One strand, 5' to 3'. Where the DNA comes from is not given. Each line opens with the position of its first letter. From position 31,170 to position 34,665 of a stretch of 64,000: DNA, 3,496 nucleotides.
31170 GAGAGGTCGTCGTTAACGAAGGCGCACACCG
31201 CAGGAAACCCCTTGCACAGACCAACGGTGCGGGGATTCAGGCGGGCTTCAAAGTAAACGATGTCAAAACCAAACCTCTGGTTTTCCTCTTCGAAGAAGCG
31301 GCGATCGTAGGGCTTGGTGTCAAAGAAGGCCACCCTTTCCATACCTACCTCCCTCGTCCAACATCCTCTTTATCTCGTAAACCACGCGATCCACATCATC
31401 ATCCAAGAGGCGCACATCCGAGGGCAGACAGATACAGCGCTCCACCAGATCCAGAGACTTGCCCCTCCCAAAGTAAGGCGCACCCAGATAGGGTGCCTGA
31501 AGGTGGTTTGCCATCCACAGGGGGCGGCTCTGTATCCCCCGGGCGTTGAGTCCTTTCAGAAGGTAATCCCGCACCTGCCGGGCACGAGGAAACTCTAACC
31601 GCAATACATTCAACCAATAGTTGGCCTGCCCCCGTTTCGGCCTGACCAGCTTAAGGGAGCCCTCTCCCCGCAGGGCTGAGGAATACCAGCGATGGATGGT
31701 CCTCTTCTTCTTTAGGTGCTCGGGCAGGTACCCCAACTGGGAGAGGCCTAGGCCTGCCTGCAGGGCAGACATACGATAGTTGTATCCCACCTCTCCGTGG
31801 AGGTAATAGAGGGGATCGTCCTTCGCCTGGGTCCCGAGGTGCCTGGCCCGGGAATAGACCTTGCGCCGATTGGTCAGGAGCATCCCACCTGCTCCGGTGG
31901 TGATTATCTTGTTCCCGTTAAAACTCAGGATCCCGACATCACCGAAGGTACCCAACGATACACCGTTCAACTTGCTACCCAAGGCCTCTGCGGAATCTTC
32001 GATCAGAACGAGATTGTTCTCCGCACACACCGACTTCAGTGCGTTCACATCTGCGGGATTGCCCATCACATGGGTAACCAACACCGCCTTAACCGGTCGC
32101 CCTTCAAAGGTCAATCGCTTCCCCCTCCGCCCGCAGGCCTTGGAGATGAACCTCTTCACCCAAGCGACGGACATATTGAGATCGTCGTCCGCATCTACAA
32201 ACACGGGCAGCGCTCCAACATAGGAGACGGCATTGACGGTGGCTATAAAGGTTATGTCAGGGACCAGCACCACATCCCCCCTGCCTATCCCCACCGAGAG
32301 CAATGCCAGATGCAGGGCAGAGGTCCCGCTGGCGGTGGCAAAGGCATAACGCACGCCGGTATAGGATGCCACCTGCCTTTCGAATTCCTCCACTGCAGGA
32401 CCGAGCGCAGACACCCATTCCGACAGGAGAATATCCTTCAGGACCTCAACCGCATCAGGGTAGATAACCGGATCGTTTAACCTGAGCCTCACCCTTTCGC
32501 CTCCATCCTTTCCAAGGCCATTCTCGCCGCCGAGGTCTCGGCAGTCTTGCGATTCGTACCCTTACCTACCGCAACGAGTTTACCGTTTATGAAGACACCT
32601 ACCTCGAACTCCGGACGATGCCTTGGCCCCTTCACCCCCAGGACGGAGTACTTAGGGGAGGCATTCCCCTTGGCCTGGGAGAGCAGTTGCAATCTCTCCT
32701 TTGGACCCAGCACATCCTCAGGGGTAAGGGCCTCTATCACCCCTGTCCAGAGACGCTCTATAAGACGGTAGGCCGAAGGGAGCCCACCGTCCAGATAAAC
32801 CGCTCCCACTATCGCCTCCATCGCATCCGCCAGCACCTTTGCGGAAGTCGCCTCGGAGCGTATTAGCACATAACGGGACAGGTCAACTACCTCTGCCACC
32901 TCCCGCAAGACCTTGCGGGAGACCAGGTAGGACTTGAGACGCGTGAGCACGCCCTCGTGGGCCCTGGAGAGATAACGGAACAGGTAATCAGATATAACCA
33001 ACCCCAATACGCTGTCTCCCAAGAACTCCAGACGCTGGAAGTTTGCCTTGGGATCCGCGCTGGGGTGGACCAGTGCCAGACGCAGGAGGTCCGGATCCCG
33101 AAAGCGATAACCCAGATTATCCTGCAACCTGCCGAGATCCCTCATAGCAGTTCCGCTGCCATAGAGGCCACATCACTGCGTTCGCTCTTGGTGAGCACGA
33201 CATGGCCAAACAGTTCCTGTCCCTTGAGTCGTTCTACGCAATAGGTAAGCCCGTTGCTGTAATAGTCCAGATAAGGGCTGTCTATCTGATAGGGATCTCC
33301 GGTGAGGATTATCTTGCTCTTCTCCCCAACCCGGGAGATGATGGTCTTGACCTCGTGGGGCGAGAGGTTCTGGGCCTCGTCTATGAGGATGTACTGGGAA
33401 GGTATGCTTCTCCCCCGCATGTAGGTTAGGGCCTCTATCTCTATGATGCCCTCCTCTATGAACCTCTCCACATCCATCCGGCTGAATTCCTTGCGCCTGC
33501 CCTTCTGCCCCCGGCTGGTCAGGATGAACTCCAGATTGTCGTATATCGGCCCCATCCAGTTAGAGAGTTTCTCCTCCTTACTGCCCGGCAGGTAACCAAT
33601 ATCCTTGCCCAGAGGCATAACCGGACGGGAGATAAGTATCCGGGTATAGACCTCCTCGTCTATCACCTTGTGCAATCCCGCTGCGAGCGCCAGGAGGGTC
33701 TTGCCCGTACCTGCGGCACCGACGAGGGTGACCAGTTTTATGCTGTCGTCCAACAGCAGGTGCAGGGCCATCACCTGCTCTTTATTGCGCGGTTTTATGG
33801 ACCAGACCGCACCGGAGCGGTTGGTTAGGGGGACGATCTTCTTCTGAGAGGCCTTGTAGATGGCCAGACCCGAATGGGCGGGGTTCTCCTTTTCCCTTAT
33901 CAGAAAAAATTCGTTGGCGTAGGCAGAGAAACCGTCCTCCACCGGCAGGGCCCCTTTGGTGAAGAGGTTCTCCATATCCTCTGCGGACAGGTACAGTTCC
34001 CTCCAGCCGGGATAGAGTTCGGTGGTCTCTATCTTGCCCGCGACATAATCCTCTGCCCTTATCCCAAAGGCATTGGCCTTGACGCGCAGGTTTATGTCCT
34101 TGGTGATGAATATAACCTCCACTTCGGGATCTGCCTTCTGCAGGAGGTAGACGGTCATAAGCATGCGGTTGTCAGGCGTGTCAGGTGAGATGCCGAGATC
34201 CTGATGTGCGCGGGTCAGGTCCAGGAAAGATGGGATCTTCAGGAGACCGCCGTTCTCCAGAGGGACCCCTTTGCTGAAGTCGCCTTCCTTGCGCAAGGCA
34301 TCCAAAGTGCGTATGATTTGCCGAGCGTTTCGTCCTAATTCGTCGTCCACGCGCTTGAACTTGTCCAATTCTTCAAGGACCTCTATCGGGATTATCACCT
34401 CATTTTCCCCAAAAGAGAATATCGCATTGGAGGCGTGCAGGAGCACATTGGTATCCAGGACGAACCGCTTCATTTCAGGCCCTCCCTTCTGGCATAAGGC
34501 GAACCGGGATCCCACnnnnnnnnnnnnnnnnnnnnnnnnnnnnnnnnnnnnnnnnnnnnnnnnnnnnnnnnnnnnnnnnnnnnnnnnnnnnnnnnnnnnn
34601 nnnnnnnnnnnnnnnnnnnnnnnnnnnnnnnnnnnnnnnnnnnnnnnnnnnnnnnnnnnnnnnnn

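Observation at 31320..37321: Candidate GnnA/GnnB pair, suggesting 2,3-diamino-2,3-dideoxyglucose (GlcN3N) lipid A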

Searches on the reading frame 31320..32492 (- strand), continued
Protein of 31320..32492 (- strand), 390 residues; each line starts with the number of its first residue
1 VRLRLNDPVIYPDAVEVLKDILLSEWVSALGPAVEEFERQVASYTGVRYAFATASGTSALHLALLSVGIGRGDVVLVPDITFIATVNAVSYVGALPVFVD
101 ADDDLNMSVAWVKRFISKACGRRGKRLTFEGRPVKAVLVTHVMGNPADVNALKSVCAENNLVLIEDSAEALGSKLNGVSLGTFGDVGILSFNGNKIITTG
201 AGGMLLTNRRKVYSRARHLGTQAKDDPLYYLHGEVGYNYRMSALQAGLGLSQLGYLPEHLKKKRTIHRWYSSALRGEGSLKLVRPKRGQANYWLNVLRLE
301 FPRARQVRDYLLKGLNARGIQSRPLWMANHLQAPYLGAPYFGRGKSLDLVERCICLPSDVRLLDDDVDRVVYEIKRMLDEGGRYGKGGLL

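Call 36: search_solved_structures(query=window:31320-32492:-, max_evalue=1e-55, show_alignments=5)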
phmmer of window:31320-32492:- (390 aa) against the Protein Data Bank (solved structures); distinct sequences matched with E-value up to 1e-55: 6.
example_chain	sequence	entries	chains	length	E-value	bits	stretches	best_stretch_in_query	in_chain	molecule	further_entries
1o61_A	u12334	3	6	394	2.5e-69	237.5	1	1-375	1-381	aminotransferase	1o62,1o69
4ztc_A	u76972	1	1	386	1.1e-67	232.1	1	1-376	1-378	Aminotransferase homolog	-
3bn1_A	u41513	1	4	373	6e-63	216.5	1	21-377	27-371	Perosamine synthetase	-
3dr7_A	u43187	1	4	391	7.3e-63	216.2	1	21-377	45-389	Putative perosamine synthetase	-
7b0m_AAA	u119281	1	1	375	8.2e-63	216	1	18-361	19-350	Sugar aminotransferase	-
3dr4_A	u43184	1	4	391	5e-62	213.4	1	21-377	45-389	Putative perosamine synthetase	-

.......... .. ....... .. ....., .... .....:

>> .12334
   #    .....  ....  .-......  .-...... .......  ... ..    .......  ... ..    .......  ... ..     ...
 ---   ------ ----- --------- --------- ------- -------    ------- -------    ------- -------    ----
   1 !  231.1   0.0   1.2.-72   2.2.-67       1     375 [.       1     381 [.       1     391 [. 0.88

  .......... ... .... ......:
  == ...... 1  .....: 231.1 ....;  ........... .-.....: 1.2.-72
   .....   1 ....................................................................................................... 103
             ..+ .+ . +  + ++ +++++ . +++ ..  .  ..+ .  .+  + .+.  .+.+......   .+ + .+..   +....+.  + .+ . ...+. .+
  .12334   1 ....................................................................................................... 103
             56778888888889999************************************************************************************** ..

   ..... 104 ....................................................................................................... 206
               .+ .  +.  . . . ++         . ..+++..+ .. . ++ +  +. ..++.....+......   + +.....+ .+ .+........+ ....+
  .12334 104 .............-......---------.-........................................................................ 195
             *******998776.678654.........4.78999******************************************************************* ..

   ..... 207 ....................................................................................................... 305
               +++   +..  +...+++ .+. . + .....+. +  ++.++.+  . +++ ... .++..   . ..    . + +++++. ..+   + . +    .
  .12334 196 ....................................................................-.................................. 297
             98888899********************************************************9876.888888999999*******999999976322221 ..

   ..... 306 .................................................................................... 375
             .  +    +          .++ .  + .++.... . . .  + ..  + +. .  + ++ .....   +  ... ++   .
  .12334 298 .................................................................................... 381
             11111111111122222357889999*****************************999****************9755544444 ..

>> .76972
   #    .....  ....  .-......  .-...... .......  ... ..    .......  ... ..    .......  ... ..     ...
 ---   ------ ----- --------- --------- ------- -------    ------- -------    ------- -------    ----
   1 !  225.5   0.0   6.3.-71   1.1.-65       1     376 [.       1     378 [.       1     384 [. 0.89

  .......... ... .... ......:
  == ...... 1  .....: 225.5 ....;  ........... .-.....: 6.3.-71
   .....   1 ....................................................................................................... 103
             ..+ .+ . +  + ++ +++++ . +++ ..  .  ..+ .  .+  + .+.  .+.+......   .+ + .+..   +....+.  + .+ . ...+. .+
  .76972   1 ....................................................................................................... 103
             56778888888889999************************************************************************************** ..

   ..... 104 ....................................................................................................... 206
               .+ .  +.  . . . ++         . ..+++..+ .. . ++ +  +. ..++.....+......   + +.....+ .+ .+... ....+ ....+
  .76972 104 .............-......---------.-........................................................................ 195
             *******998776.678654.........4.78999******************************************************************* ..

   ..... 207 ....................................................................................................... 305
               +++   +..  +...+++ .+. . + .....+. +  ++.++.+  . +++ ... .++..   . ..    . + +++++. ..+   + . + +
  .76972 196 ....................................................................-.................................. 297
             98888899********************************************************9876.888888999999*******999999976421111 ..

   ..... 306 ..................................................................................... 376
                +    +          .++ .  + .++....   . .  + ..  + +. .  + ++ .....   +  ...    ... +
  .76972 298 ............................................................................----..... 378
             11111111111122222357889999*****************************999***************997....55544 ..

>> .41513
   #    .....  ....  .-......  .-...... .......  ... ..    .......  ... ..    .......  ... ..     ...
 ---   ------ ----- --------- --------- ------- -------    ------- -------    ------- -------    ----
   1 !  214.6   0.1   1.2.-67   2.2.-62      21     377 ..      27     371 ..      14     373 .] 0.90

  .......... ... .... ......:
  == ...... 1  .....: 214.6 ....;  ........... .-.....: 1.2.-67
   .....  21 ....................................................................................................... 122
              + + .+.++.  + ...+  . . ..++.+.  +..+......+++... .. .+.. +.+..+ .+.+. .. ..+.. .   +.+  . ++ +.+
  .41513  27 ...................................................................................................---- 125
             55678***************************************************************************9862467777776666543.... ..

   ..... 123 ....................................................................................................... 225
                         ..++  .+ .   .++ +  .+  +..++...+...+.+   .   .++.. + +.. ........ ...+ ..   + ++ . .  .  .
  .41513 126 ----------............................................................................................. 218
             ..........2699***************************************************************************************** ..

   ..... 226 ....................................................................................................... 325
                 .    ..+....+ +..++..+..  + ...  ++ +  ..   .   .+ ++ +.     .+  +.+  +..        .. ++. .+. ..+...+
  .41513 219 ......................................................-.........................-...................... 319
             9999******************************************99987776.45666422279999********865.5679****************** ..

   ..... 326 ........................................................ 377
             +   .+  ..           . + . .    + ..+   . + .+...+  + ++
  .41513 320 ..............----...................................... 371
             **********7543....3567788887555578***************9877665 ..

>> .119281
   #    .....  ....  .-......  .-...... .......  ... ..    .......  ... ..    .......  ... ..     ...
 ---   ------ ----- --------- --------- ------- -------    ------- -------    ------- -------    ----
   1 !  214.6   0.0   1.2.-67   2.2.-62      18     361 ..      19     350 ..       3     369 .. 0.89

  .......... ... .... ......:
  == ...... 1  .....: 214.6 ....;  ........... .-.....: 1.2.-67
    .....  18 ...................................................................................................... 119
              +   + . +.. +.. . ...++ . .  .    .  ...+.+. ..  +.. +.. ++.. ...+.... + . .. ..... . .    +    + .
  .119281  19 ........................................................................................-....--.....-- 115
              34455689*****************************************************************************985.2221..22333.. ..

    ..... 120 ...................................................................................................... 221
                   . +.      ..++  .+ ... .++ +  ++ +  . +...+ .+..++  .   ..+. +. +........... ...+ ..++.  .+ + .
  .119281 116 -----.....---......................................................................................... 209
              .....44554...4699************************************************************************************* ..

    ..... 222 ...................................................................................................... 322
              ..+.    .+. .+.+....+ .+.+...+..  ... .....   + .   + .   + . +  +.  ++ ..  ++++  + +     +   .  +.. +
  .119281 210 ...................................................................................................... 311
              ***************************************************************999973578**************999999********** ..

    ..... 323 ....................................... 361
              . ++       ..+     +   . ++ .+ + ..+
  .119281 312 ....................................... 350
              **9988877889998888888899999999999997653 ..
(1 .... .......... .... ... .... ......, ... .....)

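Call 52: search_protein_families(library=ncbifam, proteins=[P0122, P0124, P0126, P0127, P0132, P0144, L088:9807-10910:+, L087:11136-12218:+], max_evalue=1e-50)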
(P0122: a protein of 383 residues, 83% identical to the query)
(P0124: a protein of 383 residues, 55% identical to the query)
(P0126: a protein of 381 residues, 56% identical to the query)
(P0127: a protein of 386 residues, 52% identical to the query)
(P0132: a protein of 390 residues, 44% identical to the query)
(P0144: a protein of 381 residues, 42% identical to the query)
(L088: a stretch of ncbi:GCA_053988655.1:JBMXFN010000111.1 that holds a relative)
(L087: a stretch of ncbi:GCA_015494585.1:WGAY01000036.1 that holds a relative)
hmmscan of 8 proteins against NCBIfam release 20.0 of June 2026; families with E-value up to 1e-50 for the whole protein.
P0122 (383 aa): 4 families
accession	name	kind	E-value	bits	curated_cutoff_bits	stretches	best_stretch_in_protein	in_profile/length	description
TIGR04181.1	NHT_00031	hypoth_equivalog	8.2e-113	376.9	420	1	4-358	2-358/359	LegC family aminotransferase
TIGR03588.1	PseC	equivalog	3.8e-69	233.4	423.5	1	9-378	8-380/380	UDP-4-amino-4,6-dideoxy-N-acetyl-beta-L-altrosamine transaminase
TIGR04427.1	PLP_DesI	equivalog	1.1e-51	176.1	650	1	17-381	37-386/390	dTDP-4-dehydro-6-deoxyglucose aminotransferase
NF008658.2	PRK11658.1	equivalog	5.5e-51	173.4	631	0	5-379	7-378/379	UDP-4-amino-4-deoxy-L-arabinose aminotransferase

P0124 (383 aa): 2 families
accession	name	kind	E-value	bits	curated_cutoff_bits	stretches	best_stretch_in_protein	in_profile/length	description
TIGR04181.1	NHT_00031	hypoth_equivalog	1e-109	366.7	420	1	6-358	3-358/359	LegC family aminotransferase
TIGR03588.1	PseC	equivalog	2.4e-67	227.5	423.5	1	10-377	8-379/380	UDP-4-amino-4,6-dideoxy-N-acetyl-beta-L-altrosamine transaminase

P0126 (381 aa): 2 families
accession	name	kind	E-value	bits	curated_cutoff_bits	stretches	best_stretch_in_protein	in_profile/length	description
TIGR04181.1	NHT_00031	hypoth_equivalog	4.7e-112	374.4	420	1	6-360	2-358/359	LegC family aminotransferase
TIGR03588.1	PseC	equivalog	2.1e-61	207.9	423.5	1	11-374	8-374/380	UDP-4-amino-4,6-dideoxy-N-acetyl-beta-L-altrosamine transaminase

P0127 (386 aa): 2 families
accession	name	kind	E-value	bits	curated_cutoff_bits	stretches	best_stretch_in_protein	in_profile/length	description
TIGR04181.1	NHT_00031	hypoth_equivalog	6.9e-113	377.1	420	1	9-365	2-358/359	LegC family aminotransferase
TIGR03588.1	PseC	equivalog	1.1e-71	241.8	423.5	1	11-385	5-380/380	UDP-4-amino-4,6-dideoxy-N-acetyl-beta-L-altrosamine transaminase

P0132 (390 aa): 4 families
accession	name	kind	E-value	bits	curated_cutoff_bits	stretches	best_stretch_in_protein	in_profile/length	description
TIGR04181.1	NHT_00031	hypoth_equivalog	7.3e-148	492.2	420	1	8-371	1-359/359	LegC family aminotransferase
TIGR03588.1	PseC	equivalog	3.2e-75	253.4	423.5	1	8-387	2-377/380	UDP-4-amino-4,6-dideoxy-N-acetyl-beta-L-altrosamine transaminase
NF008658.2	PRK11658.1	equivalog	1.2e-57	195.3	631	1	5-387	2-374/379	UDP-4-amino-4-deoxy-L-arabinose aminotransferase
TIGR04427.1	PLP_DesI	equivalog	7.4e-54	183.3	650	1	26-386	41-379/390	dTDP-4-dehydro-6-deoxyglucose aminotransferase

P0144 (381 aa): 4 families
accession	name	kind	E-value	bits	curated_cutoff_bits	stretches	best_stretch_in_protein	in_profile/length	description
TIGR04181.1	NHT_00031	hypoth_equivalog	1.5e-144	481.3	420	1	3-363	1-359/359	LegC family aminotransferase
TIGR03588.1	PseC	equivalog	4.5e-66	223.3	423.5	1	9-379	8-377/380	UDP-4-amino-4,6-dideoxy-N-acetyl-beta-L-altrosamine transaminase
NF008658.2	PRK11658.1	equivalog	1.6e-61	208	631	1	3-379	5-374/379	UDP-4-amino-4-deoxy-L-arabinose aminotransferase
TIGR04427.1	PLP_DesI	equivalog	4.5e-58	197.2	650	1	19-379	39-380/390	dTDP-4-dehydro-6-deoxyglucose aminotransferase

L088:9807-10910:+ (367 aa): 0 families

L087:11136-12218:+ (360 aa): 0 families

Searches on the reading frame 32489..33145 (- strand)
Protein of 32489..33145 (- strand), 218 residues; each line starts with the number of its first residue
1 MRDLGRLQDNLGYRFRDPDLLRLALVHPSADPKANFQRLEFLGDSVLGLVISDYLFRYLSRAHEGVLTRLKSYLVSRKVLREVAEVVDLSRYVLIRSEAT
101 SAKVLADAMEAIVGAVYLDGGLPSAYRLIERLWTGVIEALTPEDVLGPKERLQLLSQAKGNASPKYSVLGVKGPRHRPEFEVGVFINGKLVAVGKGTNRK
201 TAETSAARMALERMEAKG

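Call 3: search_protein_families(library=ncbifam, proteins=[window:32489-33145:-])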
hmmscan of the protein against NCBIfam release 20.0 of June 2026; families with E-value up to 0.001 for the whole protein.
window:32489-33145:- (218 aa): 2 families
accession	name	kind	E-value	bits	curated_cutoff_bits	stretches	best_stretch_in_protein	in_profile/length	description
TIGR02191.1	RNaseIII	equivalog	2.5e-55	187.4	166.25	1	7-213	1-218/219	ribonuclease III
TIGR04238.1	seadorna_dsRNA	equivalog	0.00037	20.3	125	1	152-215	6-68/201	seadornavirus double-stranded RNA-binding protein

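Call 4: search_protein_families(library=pfam, proteins=[window:32489-33145:-])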
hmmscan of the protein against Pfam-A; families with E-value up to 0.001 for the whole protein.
window:32489-33145:- (218 aa): 4 families
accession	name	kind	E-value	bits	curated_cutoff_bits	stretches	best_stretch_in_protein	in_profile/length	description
PF14622.11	Ribonucleas_3_3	-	2.6e-25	89.5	35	1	17-131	1-122/128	Ribonuclease-III-like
PF00636.31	Ribonuclease_3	-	3.8e-21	76.2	27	1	37-121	1-102/102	Ribonuclease III domain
PF00035.32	dsrm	-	5.6e-14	52.9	23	1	148-213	1-65/66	Double-stranded RNA binding motif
PF22935.1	RM44_endonuclase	-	1.7e-06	28.6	27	1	38-116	61-139/139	Large ribosomal subunit protein mL44, endonuclease domain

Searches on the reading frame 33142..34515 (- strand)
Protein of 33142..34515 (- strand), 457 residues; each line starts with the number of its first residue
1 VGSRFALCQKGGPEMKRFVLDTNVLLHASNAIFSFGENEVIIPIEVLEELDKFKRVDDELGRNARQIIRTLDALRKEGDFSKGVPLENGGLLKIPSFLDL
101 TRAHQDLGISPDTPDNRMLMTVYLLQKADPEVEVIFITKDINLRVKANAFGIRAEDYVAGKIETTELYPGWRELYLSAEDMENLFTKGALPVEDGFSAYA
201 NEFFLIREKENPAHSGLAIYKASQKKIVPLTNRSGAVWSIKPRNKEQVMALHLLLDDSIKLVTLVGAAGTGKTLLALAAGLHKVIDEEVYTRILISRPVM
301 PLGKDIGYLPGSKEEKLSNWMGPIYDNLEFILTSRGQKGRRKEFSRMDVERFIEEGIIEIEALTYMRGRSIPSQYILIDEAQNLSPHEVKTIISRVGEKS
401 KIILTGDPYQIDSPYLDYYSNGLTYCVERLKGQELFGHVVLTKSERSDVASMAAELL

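Call 3: search_protein_families(library=ncbifam, proteins=[window:33142-34515:-])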
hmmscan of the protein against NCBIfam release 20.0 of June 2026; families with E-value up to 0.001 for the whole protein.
window:33142-34515:- (457 aa): 2 families
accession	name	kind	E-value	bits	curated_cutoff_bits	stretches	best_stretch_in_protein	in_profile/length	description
NF053827.1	RNA5-3helPhoH2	equivalog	2.7e-84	283.6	680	1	16-457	2-423/427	RNA 5'-3' helicase PhoH2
NF007827.1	PRK10536.1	equivalog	1.4e-26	93.4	380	1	236-444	45-238/253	phosphate starvation-inducible protein PhoH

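Call 4: search_protein_families(library=pfam, proteins=[window:33142-34515:-])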
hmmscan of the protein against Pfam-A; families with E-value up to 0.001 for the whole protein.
window:33142-34515:- (457 aa): 6 families
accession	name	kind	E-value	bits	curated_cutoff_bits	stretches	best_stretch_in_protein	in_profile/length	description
PF02562.22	PhoH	-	3.3e-49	167.6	27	1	240-444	2-189/205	PhoH-like protein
PF13638.12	PIN_4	-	4.5e-32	111.6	21.9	1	18-157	1-131/132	PIN domain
PF13604.12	AAA_30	-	3e-08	34.1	27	1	244-413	3-130/191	AAA domain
PF13245.12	AAA_19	-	6.6e-06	26.8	25.1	0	367-411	85-129/134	AAA domain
PF13401.12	AAA_22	-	0.00018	22.3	27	0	261-408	7-124/130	AAA domain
PF00580.27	UvrD-helicase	-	0.00096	19.3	23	0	374-410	214-250/271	UvrD/REP helicase N-terminal domain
